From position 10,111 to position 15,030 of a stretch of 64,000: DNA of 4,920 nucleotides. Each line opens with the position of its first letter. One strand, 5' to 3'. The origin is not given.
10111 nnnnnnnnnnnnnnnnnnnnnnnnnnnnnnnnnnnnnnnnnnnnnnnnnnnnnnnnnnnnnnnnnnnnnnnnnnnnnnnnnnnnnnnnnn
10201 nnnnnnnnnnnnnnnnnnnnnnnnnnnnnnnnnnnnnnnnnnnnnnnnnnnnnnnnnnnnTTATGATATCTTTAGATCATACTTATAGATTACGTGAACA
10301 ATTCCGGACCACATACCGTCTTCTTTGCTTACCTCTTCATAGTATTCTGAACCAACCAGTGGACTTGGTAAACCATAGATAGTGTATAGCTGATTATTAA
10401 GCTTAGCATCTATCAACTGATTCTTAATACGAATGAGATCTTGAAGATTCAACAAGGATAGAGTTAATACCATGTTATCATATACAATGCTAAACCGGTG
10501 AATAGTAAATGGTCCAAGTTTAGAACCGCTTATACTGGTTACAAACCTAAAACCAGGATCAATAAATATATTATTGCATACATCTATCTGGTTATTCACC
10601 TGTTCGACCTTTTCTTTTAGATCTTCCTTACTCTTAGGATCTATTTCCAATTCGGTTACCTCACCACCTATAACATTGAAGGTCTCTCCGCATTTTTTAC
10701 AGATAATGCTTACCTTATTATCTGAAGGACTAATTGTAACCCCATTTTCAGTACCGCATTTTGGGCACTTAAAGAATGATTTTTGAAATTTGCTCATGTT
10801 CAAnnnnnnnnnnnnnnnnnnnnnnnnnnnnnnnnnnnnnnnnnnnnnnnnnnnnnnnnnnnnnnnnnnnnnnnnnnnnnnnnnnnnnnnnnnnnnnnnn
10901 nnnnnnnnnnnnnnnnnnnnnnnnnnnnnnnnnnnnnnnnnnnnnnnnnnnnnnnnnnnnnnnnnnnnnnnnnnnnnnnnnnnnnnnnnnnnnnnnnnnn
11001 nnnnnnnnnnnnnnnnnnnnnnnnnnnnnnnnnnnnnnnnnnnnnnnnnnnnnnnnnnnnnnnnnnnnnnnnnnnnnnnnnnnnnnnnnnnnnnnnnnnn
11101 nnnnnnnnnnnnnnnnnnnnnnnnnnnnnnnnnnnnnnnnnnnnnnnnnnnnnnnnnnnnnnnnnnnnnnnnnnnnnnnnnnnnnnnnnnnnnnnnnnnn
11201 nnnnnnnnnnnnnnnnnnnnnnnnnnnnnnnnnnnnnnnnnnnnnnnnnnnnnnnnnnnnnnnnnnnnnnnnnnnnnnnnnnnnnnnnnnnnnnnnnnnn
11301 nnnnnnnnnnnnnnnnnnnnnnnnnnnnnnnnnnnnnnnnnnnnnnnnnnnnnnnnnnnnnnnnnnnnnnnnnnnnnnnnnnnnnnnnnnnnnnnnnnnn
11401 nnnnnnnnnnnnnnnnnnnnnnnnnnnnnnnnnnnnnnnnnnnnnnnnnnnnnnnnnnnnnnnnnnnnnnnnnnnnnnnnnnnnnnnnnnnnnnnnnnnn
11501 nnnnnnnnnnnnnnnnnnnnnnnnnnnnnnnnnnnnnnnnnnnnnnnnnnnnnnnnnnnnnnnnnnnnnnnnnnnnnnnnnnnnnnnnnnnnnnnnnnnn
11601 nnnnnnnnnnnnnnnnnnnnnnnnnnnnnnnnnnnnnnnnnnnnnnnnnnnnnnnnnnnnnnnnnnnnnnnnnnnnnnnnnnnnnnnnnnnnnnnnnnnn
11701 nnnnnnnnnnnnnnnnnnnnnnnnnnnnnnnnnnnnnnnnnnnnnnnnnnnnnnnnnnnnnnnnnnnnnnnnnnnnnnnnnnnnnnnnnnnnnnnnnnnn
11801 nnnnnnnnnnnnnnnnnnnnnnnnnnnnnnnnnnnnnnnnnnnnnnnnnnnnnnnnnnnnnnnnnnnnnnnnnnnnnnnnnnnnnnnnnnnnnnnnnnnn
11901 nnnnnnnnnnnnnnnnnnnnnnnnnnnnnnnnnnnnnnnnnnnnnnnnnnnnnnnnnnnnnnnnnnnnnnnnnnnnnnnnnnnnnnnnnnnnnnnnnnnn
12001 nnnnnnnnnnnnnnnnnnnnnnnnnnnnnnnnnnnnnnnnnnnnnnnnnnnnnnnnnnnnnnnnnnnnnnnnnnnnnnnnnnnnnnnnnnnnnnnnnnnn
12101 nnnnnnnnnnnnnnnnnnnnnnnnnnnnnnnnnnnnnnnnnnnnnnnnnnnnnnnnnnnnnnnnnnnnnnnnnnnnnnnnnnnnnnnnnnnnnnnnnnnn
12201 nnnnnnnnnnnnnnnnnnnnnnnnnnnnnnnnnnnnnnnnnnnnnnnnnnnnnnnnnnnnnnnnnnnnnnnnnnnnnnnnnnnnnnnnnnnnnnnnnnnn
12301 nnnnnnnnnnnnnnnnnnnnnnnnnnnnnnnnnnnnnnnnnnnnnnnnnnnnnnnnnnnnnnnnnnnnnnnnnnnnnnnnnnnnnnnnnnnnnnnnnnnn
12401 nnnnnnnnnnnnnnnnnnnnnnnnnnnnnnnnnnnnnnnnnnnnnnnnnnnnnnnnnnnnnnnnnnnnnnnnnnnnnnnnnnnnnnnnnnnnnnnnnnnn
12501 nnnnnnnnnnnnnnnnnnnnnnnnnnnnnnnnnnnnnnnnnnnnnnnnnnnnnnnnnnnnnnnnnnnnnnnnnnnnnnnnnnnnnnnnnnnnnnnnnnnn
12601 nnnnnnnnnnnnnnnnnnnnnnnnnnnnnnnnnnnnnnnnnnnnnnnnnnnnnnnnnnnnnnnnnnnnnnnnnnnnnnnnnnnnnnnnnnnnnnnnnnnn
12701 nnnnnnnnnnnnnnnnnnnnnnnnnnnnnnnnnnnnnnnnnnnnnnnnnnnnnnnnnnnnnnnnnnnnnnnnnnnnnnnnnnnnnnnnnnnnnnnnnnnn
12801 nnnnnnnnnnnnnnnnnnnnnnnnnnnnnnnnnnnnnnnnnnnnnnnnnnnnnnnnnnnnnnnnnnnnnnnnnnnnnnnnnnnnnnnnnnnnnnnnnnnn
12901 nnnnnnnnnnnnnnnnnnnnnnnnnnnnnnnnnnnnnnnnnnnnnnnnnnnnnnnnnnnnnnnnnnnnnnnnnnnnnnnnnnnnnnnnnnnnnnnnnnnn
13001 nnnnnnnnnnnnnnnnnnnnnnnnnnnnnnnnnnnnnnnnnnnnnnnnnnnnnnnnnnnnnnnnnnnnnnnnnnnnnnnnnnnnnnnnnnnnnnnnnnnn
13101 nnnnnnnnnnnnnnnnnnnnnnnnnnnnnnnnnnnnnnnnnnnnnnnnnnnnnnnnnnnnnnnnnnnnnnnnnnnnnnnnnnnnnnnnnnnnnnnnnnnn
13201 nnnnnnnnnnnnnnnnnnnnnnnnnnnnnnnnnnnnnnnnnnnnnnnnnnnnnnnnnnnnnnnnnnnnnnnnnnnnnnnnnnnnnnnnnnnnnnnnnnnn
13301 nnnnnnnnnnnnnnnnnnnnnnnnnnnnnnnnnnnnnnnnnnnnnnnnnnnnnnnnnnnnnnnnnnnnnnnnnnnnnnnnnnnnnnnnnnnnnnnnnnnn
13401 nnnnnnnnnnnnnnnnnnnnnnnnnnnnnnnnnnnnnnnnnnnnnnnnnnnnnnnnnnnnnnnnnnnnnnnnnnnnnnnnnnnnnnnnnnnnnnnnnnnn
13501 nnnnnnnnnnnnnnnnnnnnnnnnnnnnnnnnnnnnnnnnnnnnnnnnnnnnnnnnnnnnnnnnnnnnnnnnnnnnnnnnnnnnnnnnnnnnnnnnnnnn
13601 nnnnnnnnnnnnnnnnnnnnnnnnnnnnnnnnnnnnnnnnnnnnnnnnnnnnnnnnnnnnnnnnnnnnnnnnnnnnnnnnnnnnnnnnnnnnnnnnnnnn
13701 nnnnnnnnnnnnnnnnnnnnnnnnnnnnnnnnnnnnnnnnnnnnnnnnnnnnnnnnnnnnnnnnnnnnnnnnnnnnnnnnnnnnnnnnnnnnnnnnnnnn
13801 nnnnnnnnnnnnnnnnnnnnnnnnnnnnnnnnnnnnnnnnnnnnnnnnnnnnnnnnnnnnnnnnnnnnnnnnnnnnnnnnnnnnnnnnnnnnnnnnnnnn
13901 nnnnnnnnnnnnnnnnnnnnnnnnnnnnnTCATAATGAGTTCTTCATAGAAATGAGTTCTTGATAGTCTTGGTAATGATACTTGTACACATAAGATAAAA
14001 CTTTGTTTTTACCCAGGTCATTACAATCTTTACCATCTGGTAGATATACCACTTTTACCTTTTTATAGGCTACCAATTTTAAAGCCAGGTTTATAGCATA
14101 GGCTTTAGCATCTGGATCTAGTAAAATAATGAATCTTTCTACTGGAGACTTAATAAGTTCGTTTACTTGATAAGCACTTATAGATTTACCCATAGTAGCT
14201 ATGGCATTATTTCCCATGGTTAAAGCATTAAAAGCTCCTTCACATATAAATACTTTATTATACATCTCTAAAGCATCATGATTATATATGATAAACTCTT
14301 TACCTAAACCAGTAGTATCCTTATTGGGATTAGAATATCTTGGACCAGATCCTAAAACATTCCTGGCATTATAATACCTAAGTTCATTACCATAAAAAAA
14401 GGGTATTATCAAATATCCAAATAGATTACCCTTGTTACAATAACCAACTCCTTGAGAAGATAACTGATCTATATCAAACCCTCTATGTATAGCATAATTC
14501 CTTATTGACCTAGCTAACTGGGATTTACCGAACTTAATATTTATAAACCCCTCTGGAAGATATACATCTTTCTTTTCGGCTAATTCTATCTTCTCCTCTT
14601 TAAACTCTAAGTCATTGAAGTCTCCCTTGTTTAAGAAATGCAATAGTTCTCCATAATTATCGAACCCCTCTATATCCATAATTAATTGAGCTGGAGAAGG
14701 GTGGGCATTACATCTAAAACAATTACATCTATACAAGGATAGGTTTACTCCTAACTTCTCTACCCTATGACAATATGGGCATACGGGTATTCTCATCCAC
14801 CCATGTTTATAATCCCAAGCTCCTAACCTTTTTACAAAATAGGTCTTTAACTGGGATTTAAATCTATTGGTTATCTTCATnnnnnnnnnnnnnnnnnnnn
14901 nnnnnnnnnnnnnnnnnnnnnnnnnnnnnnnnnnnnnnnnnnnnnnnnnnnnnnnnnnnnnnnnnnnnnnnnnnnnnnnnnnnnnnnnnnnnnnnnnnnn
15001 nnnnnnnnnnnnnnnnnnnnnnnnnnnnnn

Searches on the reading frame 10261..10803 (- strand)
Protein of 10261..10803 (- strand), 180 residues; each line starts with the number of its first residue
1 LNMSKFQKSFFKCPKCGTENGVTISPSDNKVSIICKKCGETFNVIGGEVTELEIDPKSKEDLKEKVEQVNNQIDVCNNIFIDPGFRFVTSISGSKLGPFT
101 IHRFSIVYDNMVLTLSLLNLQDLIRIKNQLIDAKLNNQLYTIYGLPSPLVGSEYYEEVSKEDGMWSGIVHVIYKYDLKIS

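Call 76: search_protein_families(library=phrogs, proteins=[window:10261-10803:-], max_evalue=0.001)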
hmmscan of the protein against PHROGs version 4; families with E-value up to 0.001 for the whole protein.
window:10261-10803:- (180 aa): 2 families
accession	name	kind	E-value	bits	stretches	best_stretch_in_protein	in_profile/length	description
phrog_10675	-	unknown function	0.00076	20.7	0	12-69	7-57/98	-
phrog_5602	-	unknown function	0.00094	19.8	0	3-41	11-51/60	-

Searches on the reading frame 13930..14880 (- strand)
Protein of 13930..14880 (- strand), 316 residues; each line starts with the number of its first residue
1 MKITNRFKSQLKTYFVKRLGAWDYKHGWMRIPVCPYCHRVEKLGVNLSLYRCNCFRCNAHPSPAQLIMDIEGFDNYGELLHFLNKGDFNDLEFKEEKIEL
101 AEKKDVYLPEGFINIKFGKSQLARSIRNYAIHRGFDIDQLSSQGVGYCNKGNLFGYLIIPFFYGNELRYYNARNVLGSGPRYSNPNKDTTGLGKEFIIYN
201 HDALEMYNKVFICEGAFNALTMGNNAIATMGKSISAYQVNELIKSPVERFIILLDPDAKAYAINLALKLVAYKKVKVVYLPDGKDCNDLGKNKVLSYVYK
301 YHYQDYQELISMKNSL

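Call 76: search_protein_families(library=phrogs, proteins=[window:13930-14880:-], max_evalue=0.001)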
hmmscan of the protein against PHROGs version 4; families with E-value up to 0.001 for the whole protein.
window:13930-14880:- (316 aa): 3 families
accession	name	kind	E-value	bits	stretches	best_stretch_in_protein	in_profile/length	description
phrog_47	-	DNA, RNA and nucleotide metabolism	3.2e-42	146.1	1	17-306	36-340/947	DNA primase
phrog_6444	-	DNA, RNA and nucleotide metabolism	4.7e-06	26.7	1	204-292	256-353/577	DNA primase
phrog_849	-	DNA, RNA and nucleotide metabolism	7.7e-06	26.1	1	125-293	148-331/435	DNA primase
